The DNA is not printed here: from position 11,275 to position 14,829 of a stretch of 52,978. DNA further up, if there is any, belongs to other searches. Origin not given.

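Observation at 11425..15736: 1084-aa NTPase-TPR-BTAD regulator divergently paired with a PEP-CTERM protein gene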

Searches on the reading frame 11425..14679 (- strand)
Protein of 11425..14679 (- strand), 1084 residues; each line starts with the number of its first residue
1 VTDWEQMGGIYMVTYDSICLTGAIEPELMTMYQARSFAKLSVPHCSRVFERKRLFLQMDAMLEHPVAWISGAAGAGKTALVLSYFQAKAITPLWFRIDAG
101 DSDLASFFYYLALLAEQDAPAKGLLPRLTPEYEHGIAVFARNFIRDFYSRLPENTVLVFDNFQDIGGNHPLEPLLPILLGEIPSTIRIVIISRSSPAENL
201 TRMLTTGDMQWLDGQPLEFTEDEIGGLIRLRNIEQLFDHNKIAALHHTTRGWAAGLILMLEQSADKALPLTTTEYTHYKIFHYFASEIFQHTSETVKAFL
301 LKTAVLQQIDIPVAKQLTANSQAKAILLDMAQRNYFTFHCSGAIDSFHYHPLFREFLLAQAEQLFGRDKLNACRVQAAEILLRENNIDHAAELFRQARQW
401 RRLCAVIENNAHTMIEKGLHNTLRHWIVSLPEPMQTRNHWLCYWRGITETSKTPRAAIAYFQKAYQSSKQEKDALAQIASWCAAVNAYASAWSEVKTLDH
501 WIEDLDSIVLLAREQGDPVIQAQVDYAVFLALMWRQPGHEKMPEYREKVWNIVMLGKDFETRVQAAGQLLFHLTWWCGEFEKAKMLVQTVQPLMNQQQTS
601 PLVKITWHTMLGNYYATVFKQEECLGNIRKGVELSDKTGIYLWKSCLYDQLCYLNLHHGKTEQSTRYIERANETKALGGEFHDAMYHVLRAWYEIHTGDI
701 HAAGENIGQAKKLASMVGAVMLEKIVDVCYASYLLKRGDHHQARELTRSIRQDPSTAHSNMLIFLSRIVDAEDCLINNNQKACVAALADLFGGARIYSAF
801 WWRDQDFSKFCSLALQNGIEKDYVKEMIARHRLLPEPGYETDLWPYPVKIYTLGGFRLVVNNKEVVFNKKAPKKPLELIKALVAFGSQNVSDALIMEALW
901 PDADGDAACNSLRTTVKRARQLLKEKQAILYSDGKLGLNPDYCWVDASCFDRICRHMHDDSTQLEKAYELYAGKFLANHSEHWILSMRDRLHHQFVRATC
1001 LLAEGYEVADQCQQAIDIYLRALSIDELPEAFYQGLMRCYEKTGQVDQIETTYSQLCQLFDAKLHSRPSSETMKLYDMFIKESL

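Call 6: search_protein_families(library=pfam, proteins=[window:11425-14679:-], max_evalue=1)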
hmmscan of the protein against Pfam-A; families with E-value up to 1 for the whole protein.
window:11425-14679:- (1084 aa): 11 families
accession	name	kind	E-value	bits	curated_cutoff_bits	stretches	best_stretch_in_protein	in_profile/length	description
PF03704.23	BTAD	-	8.9e-12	46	22.1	1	961-1076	26-142/146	Bacterial transcriptional activator domain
PF13428.12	TPR_14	-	5.1e-06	27.1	23.5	0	374-398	4-28/44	Tetratricopeptide repeat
PF13191.12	AAA_16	-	0.00027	21.9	32.6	1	50-165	8-144/167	AAA ATPase domain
PF14559.12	TPR_19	-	0.00044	20.9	25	0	1011-1048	6-43/68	Tetratricopeptide repeat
PF05729.18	NACHT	-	0.0023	18.2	26.7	1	67-207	3-143/167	NACHT domain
PF00486.34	Trans_reg_C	-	0.0027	18.2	26.2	1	873-926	8-60/77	Transcriptional regulatory protein, C terminal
PF24883.2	NPHP3_N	-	0.022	15.4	24.8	1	58-121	16-82/164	Nephrocystin 3, N-terminal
PF13401.12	AAA_22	-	0.027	15.2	27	1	68-166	9-97/130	AAA domain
PF13424.12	TPR_12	-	0.042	14.5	30.1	0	358-401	30-75/77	Tetratricopeptide repeat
PF07721.20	TPR_4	-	0.31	12.2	27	0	731-748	8-25/26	Tetratricopeptide repeat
PF13176.12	TPR_7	-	0.7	10.6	27.9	0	1002-1027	5-30/36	Tetratricopeptide repeat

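Call 7: search_protein_families(library=ncbifam, proteins=[window:11425-14679:-], max_evalue=1)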
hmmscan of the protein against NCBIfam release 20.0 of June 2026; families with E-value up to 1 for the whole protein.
window:11425-14679:- (1084 aa): 5 families
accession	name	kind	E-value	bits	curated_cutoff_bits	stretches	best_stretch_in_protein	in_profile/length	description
NF003420.0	PRK04841.1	equivalog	6.8e-40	136.9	537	1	39-470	6-441/903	HTH-type transcriptional regulator MalT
TIGR04510.1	mod_pep_cyc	subfamily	0.0017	17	400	1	653-793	607-755/814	putative peptide modification system cyclase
TIGR02917.1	PEP_TPR_lipo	equivalog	0.01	13.7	312.2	0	990-1059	561-630/899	XrtA/PEP-CTERM system TPR-repeat protein PrsT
NF053720.1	NsdA_fam_reg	subfamily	0.096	12.2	75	1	653-761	249-367/432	NsdA family TPR-like regulatory protein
TIGR02521.1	type_IV_pilW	equivalog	0.098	12.2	154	0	992-1055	27-90/234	type IV pilus biogenesis/stability protein PilW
